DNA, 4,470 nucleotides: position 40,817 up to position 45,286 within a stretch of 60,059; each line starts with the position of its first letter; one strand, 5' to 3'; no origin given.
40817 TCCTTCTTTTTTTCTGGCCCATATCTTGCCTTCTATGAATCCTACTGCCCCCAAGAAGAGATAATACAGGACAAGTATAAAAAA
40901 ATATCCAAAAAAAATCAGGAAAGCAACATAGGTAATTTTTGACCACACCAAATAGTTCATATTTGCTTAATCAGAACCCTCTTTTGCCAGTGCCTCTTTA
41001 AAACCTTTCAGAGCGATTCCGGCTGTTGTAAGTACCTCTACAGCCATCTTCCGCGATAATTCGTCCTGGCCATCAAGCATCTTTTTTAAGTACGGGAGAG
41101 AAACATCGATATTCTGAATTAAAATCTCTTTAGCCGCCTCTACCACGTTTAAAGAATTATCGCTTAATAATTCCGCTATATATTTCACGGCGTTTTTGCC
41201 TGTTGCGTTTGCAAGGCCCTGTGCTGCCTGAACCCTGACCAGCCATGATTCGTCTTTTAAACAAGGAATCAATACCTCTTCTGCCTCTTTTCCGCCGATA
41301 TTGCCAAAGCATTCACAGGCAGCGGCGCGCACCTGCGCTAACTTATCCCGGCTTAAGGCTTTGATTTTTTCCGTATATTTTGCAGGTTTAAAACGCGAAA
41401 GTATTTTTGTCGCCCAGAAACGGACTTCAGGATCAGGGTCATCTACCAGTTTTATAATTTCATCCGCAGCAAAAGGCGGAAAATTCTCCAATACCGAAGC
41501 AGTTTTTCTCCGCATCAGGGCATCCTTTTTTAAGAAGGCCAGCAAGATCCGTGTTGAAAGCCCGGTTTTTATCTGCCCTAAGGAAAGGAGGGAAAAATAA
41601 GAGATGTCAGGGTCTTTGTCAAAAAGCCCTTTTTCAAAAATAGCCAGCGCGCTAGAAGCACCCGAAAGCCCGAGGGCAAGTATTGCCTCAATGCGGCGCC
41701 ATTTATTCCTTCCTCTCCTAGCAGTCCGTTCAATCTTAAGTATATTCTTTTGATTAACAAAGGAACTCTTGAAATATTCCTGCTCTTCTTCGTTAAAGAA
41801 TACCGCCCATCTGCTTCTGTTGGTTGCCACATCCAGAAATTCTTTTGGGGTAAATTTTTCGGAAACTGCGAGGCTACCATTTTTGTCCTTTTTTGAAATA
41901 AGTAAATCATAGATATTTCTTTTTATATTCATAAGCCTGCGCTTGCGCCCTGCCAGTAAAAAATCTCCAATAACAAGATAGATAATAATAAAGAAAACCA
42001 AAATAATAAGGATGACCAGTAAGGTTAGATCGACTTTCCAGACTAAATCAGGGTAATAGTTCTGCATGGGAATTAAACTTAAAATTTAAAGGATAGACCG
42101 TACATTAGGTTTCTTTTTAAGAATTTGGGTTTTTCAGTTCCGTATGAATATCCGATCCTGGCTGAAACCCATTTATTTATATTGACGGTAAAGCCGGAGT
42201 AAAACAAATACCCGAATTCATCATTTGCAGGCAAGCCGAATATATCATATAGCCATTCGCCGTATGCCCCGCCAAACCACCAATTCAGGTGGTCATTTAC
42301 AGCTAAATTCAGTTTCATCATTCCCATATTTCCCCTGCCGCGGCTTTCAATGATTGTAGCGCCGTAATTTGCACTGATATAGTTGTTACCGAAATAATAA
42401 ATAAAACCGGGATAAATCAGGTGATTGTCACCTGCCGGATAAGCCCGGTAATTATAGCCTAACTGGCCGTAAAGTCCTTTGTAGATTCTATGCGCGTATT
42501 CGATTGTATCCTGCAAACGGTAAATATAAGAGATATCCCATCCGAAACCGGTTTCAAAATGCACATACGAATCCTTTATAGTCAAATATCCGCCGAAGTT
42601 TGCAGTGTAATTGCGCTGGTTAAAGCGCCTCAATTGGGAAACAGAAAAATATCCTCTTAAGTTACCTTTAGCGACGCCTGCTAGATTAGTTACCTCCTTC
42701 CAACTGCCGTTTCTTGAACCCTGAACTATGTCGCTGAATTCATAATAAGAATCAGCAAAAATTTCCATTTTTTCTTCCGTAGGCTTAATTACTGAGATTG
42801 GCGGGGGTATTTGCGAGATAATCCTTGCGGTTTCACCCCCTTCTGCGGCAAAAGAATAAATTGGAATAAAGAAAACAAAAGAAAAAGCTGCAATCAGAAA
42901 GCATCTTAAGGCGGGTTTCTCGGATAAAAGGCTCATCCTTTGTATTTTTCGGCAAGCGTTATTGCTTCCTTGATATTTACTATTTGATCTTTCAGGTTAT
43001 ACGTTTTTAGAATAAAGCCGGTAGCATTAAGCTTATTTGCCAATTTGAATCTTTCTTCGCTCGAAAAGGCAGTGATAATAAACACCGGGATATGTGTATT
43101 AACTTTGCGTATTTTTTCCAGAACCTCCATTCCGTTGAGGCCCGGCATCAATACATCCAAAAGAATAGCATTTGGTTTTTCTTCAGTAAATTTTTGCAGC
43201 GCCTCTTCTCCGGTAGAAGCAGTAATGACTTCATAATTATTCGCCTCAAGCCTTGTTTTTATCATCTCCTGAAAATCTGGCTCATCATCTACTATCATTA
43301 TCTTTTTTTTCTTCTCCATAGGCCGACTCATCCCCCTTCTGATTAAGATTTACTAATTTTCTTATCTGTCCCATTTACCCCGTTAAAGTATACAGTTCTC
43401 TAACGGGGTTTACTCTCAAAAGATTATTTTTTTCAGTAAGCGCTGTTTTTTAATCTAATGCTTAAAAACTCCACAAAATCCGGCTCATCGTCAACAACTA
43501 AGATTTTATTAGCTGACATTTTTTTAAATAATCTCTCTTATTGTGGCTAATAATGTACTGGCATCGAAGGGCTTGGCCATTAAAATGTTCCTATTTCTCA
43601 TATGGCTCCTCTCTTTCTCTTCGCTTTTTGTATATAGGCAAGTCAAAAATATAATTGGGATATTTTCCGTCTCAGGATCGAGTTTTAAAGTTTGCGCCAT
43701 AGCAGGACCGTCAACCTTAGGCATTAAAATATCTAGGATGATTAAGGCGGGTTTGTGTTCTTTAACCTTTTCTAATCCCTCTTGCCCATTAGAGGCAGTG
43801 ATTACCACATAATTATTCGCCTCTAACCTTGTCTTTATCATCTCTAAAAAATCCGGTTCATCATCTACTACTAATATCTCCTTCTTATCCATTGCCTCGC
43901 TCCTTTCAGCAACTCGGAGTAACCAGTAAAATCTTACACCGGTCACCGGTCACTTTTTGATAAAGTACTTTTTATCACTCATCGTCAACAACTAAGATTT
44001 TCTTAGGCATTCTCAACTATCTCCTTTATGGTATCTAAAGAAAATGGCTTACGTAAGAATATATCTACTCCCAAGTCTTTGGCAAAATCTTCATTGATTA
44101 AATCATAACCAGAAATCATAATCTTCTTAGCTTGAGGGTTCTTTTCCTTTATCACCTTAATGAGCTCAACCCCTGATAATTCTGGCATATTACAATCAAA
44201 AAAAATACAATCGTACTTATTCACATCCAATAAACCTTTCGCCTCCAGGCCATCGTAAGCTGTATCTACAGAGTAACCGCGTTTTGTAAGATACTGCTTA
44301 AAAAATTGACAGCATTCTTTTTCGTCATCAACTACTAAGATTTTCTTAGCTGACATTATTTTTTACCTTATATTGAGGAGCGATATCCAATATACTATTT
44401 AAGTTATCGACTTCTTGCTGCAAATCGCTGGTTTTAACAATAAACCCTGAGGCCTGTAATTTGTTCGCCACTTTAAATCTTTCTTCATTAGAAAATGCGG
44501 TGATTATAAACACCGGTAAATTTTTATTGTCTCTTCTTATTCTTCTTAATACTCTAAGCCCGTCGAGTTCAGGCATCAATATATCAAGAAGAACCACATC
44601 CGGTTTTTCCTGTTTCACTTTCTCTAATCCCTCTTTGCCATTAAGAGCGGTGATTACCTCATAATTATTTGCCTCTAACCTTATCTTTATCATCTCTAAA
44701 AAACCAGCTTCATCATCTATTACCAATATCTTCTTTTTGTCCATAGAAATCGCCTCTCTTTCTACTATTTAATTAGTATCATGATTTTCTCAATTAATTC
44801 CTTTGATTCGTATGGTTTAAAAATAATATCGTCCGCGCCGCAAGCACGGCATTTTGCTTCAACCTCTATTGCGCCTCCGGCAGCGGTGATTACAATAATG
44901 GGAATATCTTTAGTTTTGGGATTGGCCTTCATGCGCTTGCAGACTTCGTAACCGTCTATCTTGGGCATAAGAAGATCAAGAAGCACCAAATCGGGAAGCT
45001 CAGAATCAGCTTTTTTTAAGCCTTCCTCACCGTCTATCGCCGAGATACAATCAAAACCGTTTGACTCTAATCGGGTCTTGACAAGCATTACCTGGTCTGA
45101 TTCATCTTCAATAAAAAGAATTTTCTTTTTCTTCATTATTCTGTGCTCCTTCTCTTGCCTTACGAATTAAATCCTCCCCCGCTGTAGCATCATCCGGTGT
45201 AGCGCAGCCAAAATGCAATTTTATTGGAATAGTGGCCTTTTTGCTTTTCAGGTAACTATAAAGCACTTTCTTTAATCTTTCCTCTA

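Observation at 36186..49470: Repeat family the size of tRNA-Ser that starts with a tRNA-Ser 5' half, clustered with tRNA-Ser genes, serS, rtcB and archease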

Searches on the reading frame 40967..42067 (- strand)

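Call 13: search_protein_families(library=pfam, proteins=[window:40967-42067:-])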
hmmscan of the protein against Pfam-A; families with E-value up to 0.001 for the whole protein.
window:40967-42067:- (366 aa): 5 families
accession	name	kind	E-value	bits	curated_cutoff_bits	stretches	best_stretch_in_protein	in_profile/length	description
PF13646.12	HEAT_2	-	1.7e-29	102.4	27.7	4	235-312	5-83/88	HEAT repeats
PF02985.28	HEAT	-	4.9e-19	67.1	23.5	0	265-286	4-25/31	HEAT repeat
PF03130.22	HEAT_PBS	-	7.7e-09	35.6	20.9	0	246-272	1-27/27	PBS lyase HEAT-like repeat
PF13513.12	HEAT_EZ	-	0.00022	22.1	27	0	237-257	36-55/55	HEAT-like repeat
PF12717.13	Cnd1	-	0.00077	20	26.4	0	262-317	22-83/162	non-SMC mitotic condensation complex subunit 1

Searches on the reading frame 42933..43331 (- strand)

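Call 13: search_protein_families(library=pfam, proteins=[window:42933-43331:-])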
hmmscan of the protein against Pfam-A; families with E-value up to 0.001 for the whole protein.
window:42933-43331:- (132 aa): 2 families
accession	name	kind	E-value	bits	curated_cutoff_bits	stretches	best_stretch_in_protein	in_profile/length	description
PF00072.30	Response_reg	-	2.2e-26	92.6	30.2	1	11-115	1-105/111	Response regulator receiver domain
PF03709.21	OKR_DC_1_N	-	7.6e-07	29.8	29.3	1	24-116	9-99/111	Orn/Lys/Arg decarboxylase, N-terminal domain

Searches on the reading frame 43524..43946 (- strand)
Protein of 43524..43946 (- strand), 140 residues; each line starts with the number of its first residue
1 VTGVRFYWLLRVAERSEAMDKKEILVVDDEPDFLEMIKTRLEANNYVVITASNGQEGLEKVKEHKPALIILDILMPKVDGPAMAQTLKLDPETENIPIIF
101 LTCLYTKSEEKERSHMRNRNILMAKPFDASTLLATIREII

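Call 13: search_protein_families(library=pfam, proteins=[window:43524-43946:-])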
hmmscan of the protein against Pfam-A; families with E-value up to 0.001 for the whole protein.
window:43524-43946:- (140 aa): 1 family
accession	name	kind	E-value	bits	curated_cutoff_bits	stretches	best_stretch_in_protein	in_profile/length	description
PF00072.30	Response_reg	-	1.1e-22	80.7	30.2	1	24-137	1-111/111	Response regulator receiver domain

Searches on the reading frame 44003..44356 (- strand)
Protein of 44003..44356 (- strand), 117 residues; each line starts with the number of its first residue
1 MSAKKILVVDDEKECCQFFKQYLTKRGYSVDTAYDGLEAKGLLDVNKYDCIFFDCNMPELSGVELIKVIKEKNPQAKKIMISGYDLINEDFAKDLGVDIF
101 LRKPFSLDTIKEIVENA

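Call 12: search_protein_families(library=pfam, proteins=[window:44003-44356:-])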
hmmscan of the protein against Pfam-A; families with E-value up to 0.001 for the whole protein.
window:44003-44356:- (117 aa): 1 family
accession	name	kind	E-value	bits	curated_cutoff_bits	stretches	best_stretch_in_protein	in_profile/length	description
PF00072.30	Response_reg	-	3.1e-24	85.7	30.2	1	6-114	1-110/111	Response regulator receiver domain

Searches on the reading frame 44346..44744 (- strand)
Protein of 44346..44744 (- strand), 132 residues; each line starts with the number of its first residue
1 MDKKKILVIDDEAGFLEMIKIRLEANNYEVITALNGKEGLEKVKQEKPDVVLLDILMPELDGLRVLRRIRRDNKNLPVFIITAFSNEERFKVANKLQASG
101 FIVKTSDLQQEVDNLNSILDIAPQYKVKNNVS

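Call 12: search_protein_families(library=pfam, proteins=[window:44346-44744:-])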
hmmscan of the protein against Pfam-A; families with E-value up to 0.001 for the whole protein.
window:44346-44744:- (132 aa): 2 families
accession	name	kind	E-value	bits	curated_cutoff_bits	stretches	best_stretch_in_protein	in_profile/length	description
PF00072.30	Response_reg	-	4.3e-27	94.9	30.2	1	6-110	1-105/111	Response regulator receiver domain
PF03709.21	OKR_DC_1_N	-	3.2e-05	24.6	29.3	1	19-104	9-92/111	Orn/Lys/Arg decarboxylase, N-terminal domain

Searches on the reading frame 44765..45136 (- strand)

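Call 12: search_protein_families(library=pfam, proteins=[window:44765-45136:-])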
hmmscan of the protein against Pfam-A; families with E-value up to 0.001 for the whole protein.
window:44765-45136:- (123 aa): 1 family
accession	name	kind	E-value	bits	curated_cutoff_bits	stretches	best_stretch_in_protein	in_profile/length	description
PF00072.30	Response_reg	-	6.2e-25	88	30.2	1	6-118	1-110/111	Response regulator receiver domain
